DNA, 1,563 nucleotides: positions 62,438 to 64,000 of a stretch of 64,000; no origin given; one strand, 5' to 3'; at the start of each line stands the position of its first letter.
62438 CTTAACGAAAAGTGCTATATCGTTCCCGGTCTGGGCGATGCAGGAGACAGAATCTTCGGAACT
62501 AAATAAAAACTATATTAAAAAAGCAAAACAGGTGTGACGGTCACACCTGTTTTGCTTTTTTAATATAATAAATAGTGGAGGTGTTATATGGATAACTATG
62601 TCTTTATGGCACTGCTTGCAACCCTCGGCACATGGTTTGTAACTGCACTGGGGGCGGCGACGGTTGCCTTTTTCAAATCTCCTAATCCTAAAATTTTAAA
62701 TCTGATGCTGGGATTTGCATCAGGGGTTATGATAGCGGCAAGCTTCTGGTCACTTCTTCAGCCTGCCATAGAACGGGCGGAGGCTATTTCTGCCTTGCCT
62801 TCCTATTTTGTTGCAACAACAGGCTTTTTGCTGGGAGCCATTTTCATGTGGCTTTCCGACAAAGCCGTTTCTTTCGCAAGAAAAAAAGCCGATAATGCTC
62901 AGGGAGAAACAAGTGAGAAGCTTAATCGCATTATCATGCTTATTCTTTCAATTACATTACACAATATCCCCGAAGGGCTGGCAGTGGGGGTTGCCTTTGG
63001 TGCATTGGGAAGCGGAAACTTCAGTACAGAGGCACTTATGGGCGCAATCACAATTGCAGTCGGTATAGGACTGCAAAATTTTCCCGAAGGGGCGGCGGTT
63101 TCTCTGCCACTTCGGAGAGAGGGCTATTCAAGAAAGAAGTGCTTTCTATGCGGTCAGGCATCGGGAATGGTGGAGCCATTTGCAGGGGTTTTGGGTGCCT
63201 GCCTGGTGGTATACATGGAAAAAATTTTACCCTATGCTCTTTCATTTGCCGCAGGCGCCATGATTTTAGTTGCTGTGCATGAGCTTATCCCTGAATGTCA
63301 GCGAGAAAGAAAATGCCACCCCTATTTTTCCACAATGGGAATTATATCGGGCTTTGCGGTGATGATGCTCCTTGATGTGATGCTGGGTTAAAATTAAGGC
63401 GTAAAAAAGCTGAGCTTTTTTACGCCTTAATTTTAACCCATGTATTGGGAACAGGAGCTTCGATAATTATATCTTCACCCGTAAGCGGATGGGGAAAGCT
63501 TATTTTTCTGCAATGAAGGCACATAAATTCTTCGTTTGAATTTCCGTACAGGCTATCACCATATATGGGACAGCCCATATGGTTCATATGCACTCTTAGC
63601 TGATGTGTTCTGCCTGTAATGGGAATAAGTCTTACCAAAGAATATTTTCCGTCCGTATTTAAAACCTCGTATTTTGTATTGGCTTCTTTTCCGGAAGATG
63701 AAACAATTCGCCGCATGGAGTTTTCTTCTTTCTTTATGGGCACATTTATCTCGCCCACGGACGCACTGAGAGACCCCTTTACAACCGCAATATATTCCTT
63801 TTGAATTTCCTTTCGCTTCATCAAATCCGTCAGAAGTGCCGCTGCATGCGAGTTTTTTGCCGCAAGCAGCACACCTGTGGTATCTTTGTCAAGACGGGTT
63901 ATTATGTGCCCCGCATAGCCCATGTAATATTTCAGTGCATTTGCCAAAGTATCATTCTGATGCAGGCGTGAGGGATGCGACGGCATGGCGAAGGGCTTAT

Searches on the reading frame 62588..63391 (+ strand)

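Call 70: search_protein_families(library=pfam, proteins=[window:62588-63391:+], max_evalue=0.001)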
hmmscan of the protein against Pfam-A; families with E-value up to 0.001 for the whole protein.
window:62588-63391:+ (267 aa): 1 family
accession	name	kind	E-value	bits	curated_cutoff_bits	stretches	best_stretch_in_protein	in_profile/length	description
PF02535.28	Zip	-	1.4e-28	100.5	35.1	2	105-262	168-322/323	ZIP Zinc transporter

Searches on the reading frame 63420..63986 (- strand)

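Call 70: search_protein_families(library=pfam, proteins=[window:63420-63986:-], max_evalue=0.001)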
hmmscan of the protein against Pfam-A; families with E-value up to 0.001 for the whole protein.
window:63420-63986:- (188 aa): 1 family
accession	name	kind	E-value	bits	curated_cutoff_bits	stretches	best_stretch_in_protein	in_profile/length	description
PF00849.27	PseudoU_synth_2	-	1.1e-26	94.3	26.8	1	2-136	12-152/152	RNA pseudouridylate synthase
